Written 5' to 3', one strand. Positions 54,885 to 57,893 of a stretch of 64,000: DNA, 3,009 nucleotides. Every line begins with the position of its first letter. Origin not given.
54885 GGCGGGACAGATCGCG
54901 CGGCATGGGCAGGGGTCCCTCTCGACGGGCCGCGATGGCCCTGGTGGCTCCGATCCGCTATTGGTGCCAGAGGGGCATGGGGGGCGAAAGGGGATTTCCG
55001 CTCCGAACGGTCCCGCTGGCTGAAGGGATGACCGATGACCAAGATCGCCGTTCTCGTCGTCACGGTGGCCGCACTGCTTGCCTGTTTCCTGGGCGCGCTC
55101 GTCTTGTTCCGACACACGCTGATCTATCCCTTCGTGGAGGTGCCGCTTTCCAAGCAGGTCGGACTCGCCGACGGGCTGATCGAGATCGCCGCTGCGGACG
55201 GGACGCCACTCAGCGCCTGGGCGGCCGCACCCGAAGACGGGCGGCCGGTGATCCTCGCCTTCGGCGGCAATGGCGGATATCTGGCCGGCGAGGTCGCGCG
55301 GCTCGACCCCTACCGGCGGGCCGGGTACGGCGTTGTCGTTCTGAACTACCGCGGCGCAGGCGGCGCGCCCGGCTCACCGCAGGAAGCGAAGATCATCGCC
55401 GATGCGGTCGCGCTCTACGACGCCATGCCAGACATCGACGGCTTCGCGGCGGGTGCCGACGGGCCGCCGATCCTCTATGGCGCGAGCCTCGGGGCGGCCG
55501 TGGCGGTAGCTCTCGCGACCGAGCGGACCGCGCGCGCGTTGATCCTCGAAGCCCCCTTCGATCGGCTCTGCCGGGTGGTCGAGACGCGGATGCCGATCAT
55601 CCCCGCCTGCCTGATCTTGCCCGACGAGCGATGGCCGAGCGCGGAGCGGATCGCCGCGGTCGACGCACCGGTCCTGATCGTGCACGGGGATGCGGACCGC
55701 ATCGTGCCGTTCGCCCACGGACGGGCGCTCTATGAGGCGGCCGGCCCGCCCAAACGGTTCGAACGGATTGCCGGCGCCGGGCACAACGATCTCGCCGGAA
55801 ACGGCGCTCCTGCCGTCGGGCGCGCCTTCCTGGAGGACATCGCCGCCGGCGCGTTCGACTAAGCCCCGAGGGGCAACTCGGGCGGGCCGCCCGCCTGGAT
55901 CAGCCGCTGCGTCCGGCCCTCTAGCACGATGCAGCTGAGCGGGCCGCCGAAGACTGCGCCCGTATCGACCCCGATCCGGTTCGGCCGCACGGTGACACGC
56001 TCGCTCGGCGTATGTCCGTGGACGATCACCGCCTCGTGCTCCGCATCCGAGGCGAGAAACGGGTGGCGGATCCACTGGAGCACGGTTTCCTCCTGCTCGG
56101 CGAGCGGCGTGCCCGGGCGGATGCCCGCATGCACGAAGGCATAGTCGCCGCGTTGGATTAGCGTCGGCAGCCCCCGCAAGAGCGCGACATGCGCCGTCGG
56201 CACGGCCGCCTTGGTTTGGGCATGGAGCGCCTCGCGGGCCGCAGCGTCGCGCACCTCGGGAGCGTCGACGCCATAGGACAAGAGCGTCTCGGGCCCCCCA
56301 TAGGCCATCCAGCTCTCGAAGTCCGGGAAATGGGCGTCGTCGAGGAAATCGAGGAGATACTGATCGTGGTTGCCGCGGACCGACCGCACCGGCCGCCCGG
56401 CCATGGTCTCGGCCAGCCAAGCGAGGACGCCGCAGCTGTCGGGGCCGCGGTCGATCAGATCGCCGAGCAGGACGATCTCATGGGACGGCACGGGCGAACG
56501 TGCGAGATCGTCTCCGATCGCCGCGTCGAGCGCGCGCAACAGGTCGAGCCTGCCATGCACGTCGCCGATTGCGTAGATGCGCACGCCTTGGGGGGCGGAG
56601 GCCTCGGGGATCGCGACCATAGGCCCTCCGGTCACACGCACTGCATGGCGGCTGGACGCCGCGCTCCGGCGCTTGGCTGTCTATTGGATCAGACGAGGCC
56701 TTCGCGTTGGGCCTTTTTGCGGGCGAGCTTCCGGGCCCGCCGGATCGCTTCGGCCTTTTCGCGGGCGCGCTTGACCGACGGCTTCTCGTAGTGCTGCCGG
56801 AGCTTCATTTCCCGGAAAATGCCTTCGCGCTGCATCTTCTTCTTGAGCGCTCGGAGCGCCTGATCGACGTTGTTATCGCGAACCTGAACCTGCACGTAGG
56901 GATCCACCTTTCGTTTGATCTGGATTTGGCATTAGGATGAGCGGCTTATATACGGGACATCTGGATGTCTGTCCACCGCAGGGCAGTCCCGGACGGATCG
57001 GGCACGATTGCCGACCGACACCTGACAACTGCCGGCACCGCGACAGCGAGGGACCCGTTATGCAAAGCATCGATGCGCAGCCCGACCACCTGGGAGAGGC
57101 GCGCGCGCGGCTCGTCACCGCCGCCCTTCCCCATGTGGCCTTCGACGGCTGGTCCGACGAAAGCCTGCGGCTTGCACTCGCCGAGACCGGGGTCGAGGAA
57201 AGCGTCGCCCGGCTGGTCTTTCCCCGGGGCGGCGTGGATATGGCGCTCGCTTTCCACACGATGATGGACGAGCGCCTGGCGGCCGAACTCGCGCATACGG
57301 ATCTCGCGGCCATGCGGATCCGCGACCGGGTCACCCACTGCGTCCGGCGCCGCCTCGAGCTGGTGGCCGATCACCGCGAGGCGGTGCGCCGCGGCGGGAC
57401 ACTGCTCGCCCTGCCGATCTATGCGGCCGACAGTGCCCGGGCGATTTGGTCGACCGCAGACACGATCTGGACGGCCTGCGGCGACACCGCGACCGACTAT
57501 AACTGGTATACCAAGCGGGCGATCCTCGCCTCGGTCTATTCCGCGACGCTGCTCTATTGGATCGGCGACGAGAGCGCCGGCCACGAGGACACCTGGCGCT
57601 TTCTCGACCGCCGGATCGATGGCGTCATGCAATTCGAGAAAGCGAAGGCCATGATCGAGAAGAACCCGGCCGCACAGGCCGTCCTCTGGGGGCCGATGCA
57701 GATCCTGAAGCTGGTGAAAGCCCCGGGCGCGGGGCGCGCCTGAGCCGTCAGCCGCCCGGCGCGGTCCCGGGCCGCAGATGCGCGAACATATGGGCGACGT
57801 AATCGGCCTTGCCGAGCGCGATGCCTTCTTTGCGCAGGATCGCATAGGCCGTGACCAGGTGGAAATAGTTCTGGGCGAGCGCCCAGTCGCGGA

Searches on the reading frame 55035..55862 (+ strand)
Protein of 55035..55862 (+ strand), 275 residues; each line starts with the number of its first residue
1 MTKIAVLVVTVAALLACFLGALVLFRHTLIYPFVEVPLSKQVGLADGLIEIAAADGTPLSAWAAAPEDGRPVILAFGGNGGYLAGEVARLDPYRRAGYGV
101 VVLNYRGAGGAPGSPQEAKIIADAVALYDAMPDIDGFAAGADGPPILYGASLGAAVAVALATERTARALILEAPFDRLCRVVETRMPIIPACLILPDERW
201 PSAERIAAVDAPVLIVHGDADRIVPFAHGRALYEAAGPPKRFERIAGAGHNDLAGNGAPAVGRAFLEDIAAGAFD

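Call 86: search_protein_families(library=pfam, proteins=[window:55035-55862:+], max_evalue=0.00001)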
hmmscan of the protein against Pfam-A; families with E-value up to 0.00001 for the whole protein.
window:55035-55862:+ (275 aa): 3 families
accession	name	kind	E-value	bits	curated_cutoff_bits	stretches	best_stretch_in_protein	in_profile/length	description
PF12146.15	Hydrolase_4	-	9.8e-15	54.9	27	2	95-177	29-112/239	Serine aminopeptidase, S33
PF00561.26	Abhydrolase_1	-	2.6e-08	34.3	25.8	0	204-253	193-241/245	alpha/beta hydrolase fold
PF12697.13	Abhydrolase_6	-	8.3e-08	33.6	26.3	0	82-194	14-113/217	Alpha/beta hydrolase family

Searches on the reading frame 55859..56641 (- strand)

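Call 86: search_protein_families(library=pfam, proteins=[window:55859-56641:-], max_evalue=0.00001)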
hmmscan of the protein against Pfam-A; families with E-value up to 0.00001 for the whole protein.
window:55859-56641:- (260 aa): 2 families
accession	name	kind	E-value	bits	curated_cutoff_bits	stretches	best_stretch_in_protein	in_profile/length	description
PF00149.33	Metallophos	-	3.6e-15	57.3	21.5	1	21-214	2-159/191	Calcineurin-like phosphoesterase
PF12850.12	Metallophos_2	-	2.6e-06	28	27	1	21-230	2-135/154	Calcineurin-like phosphoesterase superfamily domain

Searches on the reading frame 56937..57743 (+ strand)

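Call 86: search_protein_families(library=pfam, proteins=[window:56937-57743:+], max_evalue=0.00001)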
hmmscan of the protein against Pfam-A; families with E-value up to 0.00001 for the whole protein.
window:56937-57743:+ (268 aa): 1 family
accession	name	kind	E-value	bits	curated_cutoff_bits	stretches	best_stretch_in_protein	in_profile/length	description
PF08511.16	COQ9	-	1.8e-30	104.8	20.5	1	164-234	2-72/72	COQ9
